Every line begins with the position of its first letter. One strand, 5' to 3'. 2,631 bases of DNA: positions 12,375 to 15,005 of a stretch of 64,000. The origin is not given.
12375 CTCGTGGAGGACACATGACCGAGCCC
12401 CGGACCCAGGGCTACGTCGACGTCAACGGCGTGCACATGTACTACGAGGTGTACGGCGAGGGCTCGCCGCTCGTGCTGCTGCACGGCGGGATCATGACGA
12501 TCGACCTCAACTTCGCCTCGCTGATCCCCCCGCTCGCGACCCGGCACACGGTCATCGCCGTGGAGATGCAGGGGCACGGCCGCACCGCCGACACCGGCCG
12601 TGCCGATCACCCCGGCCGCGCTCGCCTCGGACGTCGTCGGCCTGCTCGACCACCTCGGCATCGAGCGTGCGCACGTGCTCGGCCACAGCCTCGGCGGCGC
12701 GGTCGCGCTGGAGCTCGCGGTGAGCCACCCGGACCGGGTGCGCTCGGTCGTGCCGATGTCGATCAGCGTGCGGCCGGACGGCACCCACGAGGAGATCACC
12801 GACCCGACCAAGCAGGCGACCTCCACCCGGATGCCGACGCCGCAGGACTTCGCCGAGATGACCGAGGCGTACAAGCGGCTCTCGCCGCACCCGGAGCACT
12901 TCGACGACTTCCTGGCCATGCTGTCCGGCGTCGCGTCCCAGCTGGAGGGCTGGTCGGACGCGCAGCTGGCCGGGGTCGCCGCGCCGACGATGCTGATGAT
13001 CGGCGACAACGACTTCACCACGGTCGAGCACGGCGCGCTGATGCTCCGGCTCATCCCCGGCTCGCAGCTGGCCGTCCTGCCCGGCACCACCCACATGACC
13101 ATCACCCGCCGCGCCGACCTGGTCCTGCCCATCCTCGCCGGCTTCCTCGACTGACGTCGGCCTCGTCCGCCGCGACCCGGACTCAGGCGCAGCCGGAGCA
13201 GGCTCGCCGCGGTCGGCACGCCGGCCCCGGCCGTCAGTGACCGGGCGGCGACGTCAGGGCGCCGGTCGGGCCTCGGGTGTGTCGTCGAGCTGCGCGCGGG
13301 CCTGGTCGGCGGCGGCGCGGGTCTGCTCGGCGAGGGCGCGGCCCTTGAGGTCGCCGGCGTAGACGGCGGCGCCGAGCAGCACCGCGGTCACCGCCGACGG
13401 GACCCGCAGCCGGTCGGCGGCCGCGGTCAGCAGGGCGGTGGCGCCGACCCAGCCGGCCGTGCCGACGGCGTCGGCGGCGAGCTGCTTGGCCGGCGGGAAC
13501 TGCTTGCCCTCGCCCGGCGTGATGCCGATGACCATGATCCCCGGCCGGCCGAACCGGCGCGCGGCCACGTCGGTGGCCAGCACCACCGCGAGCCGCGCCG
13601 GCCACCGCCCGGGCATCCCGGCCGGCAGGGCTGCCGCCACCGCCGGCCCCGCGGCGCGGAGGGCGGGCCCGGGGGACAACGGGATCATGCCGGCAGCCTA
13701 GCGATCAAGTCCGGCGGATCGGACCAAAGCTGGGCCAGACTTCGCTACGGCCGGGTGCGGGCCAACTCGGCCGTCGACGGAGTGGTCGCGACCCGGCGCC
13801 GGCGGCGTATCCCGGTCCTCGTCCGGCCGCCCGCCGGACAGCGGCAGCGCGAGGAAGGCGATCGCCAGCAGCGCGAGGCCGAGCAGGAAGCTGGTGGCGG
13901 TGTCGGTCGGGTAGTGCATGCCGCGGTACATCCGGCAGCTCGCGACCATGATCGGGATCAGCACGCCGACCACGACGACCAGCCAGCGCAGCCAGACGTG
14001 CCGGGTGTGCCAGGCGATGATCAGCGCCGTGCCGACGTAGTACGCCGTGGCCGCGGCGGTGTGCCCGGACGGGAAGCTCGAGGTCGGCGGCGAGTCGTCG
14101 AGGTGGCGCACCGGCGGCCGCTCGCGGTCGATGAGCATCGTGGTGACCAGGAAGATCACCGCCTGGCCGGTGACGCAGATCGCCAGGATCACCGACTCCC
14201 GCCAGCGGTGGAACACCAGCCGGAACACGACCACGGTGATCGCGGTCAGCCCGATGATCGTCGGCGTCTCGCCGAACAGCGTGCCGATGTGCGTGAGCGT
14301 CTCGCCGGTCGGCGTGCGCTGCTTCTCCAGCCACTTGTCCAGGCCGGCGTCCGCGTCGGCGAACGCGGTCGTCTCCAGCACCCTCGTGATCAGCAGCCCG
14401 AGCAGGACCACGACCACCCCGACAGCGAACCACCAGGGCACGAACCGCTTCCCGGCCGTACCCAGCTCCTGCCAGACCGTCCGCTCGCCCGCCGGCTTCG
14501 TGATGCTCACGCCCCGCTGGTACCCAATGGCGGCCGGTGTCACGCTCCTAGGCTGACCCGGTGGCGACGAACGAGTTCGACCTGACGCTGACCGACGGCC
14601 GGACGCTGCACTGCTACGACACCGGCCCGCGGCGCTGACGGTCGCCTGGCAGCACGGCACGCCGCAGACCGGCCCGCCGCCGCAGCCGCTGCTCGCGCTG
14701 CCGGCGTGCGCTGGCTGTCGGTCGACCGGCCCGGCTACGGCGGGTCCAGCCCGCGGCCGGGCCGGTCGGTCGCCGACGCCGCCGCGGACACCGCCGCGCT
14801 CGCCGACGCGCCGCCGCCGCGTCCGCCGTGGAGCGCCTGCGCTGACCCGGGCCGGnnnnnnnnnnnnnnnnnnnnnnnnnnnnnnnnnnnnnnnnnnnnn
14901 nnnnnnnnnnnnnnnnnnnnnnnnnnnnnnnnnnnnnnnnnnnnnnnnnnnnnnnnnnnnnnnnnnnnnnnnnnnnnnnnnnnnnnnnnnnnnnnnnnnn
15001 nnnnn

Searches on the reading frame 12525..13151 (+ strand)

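Call 43: search_protein_families(library=pfam, proteins=[window:12525-13151:+], max_evalue=0.00001)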
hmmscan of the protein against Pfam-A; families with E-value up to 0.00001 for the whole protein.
window:12525-13151:+ (209 aa): 2 families
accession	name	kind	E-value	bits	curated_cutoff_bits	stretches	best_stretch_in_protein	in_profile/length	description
PF00561.26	Abhydrolase_1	-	5.4e-15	56.1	25.8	1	31-91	53-112/245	alpha/beta hydrolase fold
PF12697.13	Abhydrolase_6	-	1.5e-11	45.8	26.3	1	16-196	36-211/217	Alpha/beta hydrolase family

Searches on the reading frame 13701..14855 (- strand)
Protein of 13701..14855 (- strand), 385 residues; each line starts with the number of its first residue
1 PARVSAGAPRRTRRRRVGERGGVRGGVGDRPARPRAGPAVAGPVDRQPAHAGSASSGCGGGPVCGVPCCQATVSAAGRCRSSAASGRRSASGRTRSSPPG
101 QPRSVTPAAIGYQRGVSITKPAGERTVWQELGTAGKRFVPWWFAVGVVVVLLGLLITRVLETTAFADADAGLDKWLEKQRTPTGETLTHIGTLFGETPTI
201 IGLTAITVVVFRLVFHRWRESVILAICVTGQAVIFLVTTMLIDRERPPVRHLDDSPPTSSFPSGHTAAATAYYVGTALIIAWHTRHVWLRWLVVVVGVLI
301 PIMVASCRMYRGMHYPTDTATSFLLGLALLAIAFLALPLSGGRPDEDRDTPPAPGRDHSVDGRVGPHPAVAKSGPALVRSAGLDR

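Call 43: search_protein_families(library=pfam, proteins=[window:13701-14855:-], max_evalue=0.00001)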
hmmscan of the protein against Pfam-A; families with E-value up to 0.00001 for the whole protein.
window:13701-14855:- (385 aa): 1 family
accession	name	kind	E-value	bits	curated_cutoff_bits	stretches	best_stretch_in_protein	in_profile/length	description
PF01569.27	PAP2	-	6.7e-14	52.2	27.2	1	223-336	4-124/130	PAP2 superfamily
